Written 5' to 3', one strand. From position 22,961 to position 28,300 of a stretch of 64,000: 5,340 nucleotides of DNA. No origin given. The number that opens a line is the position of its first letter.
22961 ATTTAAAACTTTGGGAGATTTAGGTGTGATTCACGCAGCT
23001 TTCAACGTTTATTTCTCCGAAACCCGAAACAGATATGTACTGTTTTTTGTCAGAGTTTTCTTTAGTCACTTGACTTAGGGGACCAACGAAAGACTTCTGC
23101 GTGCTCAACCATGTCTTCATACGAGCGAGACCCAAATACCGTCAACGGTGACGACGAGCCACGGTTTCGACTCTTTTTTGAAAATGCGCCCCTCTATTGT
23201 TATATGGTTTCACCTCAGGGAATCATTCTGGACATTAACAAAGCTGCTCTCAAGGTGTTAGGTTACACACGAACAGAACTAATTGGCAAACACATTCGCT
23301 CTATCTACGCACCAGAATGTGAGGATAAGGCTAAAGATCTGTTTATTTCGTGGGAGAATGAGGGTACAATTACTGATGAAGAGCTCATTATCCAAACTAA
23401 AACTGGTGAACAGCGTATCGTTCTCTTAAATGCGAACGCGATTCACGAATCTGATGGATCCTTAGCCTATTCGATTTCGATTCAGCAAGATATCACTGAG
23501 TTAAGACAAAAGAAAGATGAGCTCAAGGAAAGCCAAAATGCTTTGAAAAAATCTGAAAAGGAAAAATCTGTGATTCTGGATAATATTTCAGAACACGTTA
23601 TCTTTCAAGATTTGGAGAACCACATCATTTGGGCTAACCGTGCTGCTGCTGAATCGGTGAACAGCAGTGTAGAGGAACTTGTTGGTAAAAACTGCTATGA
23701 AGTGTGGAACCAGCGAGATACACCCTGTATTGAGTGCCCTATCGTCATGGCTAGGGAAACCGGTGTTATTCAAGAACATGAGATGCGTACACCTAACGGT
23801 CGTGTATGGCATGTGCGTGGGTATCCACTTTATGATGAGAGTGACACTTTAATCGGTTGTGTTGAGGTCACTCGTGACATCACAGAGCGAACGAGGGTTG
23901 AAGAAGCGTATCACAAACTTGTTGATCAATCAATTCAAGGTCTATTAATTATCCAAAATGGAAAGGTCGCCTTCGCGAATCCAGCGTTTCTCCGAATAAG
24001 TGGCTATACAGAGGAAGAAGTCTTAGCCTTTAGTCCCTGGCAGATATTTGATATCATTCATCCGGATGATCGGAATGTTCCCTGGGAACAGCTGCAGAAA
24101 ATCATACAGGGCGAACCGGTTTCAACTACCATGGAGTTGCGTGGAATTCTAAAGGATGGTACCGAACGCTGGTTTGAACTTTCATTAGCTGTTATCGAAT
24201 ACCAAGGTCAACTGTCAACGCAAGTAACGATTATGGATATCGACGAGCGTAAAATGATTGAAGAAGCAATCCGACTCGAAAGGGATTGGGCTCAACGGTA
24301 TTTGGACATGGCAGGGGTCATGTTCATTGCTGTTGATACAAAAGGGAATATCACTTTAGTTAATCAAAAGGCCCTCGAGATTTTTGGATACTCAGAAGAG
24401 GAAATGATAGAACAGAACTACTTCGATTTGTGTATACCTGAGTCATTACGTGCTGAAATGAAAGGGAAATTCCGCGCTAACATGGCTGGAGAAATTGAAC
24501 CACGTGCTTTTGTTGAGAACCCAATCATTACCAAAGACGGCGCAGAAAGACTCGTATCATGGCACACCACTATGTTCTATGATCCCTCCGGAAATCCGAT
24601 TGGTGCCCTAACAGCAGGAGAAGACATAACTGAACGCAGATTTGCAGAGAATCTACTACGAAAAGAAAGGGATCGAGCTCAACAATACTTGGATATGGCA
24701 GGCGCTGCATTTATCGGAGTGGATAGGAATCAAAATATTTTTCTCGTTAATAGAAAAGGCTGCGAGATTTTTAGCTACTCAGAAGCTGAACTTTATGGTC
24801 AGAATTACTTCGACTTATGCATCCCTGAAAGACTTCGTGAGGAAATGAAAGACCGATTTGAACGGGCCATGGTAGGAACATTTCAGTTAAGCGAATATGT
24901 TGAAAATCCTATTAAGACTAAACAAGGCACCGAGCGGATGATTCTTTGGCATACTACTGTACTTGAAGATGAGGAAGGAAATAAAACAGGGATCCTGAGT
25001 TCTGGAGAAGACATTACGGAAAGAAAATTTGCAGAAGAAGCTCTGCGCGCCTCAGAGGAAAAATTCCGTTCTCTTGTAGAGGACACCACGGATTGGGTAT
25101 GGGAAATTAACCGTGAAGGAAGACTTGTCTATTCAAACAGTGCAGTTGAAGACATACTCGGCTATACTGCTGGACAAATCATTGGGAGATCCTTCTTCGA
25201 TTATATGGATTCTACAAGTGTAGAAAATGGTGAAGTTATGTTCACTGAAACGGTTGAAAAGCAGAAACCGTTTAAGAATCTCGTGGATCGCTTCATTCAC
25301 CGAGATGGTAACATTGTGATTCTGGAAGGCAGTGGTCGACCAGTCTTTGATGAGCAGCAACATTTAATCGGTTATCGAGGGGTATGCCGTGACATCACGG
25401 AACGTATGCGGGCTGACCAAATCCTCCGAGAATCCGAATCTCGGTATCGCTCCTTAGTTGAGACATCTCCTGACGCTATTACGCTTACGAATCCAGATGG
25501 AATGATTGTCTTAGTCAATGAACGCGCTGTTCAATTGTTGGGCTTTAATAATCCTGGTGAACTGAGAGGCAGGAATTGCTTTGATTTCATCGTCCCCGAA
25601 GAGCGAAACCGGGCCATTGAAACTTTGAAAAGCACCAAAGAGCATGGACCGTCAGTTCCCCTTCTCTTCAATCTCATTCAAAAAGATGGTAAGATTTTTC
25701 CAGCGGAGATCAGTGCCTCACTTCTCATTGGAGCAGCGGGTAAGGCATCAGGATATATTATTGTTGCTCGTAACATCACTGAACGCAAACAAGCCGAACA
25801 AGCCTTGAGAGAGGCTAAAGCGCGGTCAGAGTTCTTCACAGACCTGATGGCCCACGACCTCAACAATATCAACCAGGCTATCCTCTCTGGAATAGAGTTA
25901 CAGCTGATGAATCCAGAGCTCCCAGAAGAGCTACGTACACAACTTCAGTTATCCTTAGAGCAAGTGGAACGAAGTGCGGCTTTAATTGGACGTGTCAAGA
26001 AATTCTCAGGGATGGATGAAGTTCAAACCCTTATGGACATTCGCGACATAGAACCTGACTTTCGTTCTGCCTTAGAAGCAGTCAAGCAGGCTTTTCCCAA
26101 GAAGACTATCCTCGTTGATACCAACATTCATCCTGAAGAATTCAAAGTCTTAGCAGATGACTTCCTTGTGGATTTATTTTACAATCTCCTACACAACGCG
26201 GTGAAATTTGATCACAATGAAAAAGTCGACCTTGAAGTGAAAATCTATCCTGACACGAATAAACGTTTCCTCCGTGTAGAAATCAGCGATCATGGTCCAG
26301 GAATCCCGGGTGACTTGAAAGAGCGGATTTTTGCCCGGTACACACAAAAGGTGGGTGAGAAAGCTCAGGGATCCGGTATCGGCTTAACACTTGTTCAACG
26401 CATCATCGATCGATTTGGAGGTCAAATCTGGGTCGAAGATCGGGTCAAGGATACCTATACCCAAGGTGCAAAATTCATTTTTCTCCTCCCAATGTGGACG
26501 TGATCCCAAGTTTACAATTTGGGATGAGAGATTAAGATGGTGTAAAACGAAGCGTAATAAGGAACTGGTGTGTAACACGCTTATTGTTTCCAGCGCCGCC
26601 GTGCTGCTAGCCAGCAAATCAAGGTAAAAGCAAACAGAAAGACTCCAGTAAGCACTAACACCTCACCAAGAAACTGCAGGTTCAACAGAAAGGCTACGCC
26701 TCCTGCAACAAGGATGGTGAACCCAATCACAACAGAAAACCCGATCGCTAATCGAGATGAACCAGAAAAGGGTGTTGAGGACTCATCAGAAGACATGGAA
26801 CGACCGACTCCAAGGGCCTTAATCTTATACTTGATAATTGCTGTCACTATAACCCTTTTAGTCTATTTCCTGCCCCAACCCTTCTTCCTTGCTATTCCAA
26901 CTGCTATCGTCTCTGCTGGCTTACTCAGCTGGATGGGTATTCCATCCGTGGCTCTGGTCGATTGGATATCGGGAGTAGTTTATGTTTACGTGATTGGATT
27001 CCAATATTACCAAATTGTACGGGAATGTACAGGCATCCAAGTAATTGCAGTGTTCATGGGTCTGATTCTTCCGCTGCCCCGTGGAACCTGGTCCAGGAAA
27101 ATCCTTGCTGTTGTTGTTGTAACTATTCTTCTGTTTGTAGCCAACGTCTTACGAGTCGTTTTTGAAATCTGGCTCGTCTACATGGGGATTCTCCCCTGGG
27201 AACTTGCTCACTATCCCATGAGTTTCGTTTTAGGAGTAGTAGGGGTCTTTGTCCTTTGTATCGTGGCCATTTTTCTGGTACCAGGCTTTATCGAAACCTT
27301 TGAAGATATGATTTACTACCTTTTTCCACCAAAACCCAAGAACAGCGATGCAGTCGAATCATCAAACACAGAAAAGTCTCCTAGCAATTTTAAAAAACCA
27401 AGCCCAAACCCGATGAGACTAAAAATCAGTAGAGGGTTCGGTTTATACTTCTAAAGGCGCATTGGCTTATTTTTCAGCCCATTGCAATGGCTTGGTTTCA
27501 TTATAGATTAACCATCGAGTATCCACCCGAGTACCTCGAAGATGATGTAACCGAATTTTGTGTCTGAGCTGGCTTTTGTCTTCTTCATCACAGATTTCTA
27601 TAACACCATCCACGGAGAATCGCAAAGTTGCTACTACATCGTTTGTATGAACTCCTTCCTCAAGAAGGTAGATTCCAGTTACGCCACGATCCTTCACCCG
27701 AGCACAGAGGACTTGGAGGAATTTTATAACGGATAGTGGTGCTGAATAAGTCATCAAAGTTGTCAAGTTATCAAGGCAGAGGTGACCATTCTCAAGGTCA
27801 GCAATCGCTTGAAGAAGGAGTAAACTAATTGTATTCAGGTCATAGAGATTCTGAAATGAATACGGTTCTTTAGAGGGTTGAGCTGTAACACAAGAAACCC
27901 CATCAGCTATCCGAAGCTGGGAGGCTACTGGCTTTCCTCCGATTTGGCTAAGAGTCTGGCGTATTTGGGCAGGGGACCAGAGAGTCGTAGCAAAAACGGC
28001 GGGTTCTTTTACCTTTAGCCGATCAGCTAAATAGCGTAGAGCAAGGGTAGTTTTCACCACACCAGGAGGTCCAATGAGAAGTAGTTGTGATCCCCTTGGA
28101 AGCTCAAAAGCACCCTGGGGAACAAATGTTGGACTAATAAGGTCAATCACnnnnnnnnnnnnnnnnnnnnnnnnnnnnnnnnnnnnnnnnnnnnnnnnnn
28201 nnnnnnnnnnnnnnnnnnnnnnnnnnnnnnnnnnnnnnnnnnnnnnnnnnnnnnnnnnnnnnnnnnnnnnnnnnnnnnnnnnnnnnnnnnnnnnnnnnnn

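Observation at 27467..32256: Divergent cluster of five KaiC-like ATPase domains with an embedded Ras-like GTPase and a CheY receiver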

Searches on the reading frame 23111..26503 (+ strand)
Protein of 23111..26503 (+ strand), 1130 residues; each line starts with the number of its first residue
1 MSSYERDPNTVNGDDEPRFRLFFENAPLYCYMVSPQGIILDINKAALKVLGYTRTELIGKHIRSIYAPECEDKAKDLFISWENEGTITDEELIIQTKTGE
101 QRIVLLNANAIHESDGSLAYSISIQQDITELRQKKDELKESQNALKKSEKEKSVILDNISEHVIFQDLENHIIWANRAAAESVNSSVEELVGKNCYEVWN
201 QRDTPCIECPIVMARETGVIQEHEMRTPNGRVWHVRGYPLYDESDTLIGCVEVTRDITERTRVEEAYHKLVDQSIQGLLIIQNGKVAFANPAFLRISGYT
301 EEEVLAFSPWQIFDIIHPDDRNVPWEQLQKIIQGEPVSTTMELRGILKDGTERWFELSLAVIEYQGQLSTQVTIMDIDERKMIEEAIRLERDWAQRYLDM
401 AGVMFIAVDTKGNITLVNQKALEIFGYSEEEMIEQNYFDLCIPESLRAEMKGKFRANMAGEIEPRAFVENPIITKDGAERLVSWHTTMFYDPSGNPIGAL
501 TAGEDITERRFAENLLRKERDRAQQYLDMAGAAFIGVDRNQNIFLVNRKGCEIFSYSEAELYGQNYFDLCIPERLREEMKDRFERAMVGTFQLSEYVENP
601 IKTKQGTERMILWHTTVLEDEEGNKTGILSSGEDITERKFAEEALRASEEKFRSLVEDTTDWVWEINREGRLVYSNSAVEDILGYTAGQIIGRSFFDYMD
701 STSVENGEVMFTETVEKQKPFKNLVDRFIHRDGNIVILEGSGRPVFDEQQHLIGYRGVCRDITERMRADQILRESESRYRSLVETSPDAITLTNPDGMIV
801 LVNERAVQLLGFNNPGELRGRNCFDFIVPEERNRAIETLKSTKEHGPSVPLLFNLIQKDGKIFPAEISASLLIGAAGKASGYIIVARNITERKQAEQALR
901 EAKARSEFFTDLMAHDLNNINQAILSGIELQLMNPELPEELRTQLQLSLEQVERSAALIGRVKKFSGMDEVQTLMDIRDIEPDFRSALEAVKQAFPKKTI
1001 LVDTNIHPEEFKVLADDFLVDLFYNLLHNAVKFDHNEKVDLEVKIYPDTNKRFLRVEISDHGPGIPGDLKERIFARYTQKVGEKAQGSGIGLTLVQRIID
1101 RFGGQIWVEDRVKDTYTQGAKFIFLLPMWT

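Call 4: search_protein_families(library=pfam, proteins=[window:23111-26503:+], max_evalue=0.01)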
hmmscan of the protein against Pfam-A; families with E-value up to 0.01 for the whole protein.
window:23111-26503:+ (1130 aa): 13 families
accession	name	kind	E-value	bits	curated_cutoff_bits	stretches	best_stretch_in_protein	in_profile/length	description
PF13426.13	PAS_9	-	1.1e-98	324.8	27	7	787-891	1-103/103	PAS domain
PF00989.32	PAS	-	8.7e-89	293.5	22.6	7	398-506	7-113/113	PAS fold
PF08448.16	PAS_4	-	2.6e-87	288.8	23.1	7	156-262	1-110/110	PAS fold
PF08447.18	PAS_3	-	1.9e-59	198.3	25.6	6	287-367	2-81/89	PAS fold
PF13188.13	PAS_8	-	3.7e-43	144.5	21.8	5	778-834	2-56/65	PAS domain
PF24820.1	Diguanyl_cycl_sensor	-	3e-22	79.1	28.1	1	783-873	2-97/109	Diguanylate cyclase-like sensor domain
PF02518.31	HATPase_c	-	2.6e-21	76.5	26.4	1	1017-1128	4-109/111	Histidine kinase-, DNA gyrase B-, and HSP90-like ATPase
PF12860.13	PAS_7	-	3.2e-12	47.1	27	0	535-643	9-115/115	PAS fold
PF14598.12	PAS_11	-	2.5e-10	40.7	25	0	794-874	9-88/109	PAS domain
PF13596.12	PAS_10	-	9.1e-07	29.9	22.1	1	155-258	4-106/106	PAS domain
PF13581.12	HATPase_c_2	-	0.00027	21.4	27.4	1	1027-1102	40-112/127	Histidine kinase-like ATPase domain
PF08670.17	MEKHLA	-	0.004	17.5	23.7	0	16-101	28-113/143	MEKHLA domain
PF14501.12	HATPase_c_5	-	0.0043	17.4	22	0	1019-1109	6-89/102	GHKL domain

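Call 29: search_protein_families(library=ncbifam, proteins=[window:23111-26503:+], max_evalue=0.01)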
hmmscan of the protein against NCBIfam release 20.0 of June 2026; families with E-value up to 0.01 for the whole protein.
window:23111-26503:+ (1130 aa): 87 families (the best 25 are shown)
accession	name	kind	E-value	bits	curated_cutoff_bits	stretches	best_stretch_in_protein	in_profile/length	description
TIGR00229.1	sensory_box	domain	7.4e-149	488.2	22.9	7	773-899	1-126/126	PAS domain S-box protein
NF047874.1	MASE3_PAS_HK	subfamily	2.5e-85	287.6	560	7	1022-1128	523-625/655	MASE3 domain-containing sensor histidine kinase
NF008468.0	PRK11360.1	equivalog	2.2e-73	247.6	646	6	771-1128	262-608/616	two-component system sensor histidine kinase AtoS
NF046044.1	PnpS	equivalog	9.2e-59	199.4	400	5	772-1127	50-390/390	two-component system histidine kinase PnpS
NF008302.0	PRK11091.1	equivalog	9.3e-56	189.4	838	3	767-1112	145-493/779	aerobic respiration two-component sensor histidine kinase ArcB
NF053781.1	cdiGMPphdstlr2612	equivalog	2.6e-54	184.4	1600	4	597-768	662-832/1268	Tlr1612 family c-di-GMP phosphodiesterase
NF033092.0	HK_WalK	equivalog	5.6e-49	167.2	725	3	762-1128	242-594/594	cell wall metabolism sensor histidine kinase WalK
NF041777.1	sens_FixL_Rhizob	equivalog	6.5e-49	166.9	850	4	756-1128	102-481/485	sensor protein FixL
NF041880.1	EPS_EpsF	equivalog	5.9e-48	163.6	900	4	771-1127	138-492/492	response regulator EpsF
NF045595.1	HK_scytonemin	equivalog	2.8e-44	151.5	865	4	752-1128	257-635/637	scytonemin biosynthesis sensor histidine kinase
NF052573.1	HisKinEspAMyxo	equivalog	3.3e-44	151.1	1400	4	757-1111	238-598/755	serine histidine kinase EspA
NF007298.0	PRK09776.1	equivalog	1.3e-43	149.1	1135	4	408-764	318-672/1111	diguanylate cyclase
TIGR02938.1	nifL_nitrog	equivalog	1.6e-39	135.8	242.45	4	1020-1114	389-484/494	nitrogen fixation negative regulator NifL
NF010076.0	PRK13557.1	subfamily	6.2e-35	120.6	631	3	794-957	50-214/540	histidine kinase famiy protein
TIGR02966.1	phoR_proteo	equivalog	3.3e-32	111.8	334.2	1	775-1123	4-330/333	phosphate regulon sensor histidine kinase PhoR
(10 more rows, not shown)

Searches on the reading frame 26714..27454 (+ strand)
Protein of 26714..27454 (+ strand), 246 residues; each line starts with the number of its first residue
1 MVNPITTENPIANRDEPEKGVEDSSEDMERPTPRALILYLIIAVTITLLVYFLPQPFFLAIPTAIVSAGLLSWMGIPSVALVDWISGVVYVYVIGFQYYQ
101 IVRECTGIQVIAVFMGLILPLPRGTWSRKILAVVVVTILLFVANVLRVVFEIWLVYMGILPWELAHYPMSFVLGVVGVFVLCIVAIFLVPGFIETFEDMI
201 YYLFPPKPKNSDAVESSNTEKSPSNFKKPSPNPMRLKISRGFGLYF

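Call 4: search_protein_families(library=pfam, proteins=[window:26714-27454:+], max_evalue=0.01)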
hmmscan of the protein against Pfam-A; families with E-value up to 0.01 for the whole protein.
window:26714-27454:+ (246 aa): 0 families

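Call 29: search_protein_families(library=ncbifam, proteins=[window:26714-27454:+], max_evalue=0.01)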
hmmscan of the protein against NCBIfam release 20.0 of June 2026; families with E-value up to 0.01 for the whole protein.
window:26714-27454:+ (246 aa): 8 families
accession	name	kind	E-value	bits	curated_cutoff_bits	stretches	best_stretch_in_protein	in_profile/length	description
NF045528.1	heimosortase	equivalog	5.9e-16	59.1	130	1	97-184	84-178/199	heimdallarchaeosortase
NF041736.1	archaeo_artH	equivalog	2.6e-12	47.1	200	1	34-193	15-185/202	archaeosortase H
TIGR04178.1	exo_archaeo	signature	2.9e-11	43.5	23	1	99-185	1-91/97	exosortase/archaeosortase family protein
NF046081.1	exosort_XrtX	exception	8.2e-08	32.3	170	1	59-150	36-123/168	exosortase X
TIGR04125.1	exosort_PGF_TRM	exception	4e-07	29.8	75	1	70-152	116-196/271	archaeosortase A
TIGR04124.1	archaeo_artE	exception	1.1e-05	25.5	95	1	47-184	16-146/153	archaeosortase family protein ArtE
TIGR04177.1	exosort_XrtH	exception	0.00013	22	86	1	52-184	22-150/158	exosortase H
TIGR03110.1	exosort_Gpos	exception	0.00031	20.7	102.75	1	39-189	27-175/187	exosortase family protein XrtG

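Call 69: search_protein_families(library=padloc, proteins=[window:26714-27454:+], max_evalue=0.001)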
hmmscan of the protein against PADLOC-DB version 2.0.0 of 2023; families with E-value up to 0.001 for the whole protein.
window:26714-27454:+ (246 aa): 0 families

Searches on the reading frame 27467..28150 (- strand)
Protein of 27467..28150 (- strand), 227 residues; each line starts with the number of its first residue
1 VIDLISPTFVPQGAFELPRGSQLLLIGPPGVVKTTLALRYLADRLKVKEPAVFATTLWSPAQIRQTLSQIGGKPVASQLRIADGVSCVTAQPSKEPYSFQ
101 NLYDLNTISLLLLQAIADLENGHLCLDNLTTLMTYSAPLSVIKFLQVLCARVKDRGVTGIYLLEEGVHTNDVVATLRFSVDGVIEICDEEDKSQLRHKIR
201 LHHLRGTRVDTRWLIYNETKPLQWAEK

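Call 4: search_protein_families(library=pfam, proteins=[window:27467-28150:-], max_evalue=0.01)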
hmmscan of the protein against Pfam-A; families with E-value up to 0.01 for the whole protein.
window:27467-28150:- (227 aa): 6 families
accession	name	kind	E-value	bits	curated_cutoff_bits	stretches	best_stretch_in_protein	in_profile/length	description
PF06745.19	ATPase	-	7.1e-18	65.3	26.6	1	17-216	16-217/231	KaiC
PF24336.1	DUF7504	-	2.1e-14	54.8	27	1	20-186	1-179/179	Family of unknown function (DUF7504)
PF23365.1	DUF7090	-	0.0028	17.8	27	1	123-188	119-184/192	Family of unknown function (DUF7090)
PF07728.20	AAA_5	-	0.004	17.6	22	1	23-68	2-47/139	AAA domain (dynein-related subfamily)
PF13481.12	AAA_25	-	0.0045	17.1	27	1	17-48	30-61/195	AAA domain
PF13191.12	AAA_16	-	0.0065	17.4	32.6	1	19-129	23-141/167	AAA ATPase domain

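Call 29: search_protein_families(library=ncbifam, proteins=[window:27467-28150:-], max_evalue=0.01)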
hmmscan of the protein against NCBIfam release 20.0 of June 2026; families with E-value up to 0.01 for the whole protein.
window:27467-28150:- (227 aa): 7 families
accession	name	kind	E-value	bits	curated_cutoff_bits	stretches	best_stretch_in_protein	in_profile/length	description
NF006799.0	PRK09302.1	equivalog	1.2e-13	50.5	408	1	17-208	28-221/515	circadian clock protein KaiC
TIGR03877.1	thermo_KaiC_1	hypoth_equivalog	3.7e-11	43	307.25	1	17-212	19-219/238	KaiC domain-containing protein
TIGR02655.1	circ_KaiC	equivalog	1.3e-07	30.6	546.25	1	17-207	18-210/484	circadian clock protein KaiC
TIGR03881.1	KaiC_arch_4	hypoth_equivalog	0.00014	21.6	247.8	1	17-69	18-70/231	KaiC domain-containing protein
NF004723.0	PRK06067.1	subfamily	0.00092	18.8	194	1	111-211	120-219/243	flagellar accessory protein FlaH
NF004629.0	PRK05973.1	equivalog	0.0025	16.9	156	1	17-76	61-120/237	DNA helicase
TIGR00635.1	ruvB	equivalog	0.004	16.2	299.05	1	23-71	33-80/305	Holliday junction branch migration DNA helicase RuvB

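Call 69: search_protein_families(library=padloc, proteins=[window:27467-28150:-], max_evalue=0.001)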
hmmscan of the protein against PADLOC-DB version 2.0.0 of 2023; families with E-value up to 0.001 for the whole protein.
window:27467-28150:- (227 aa): 0 families
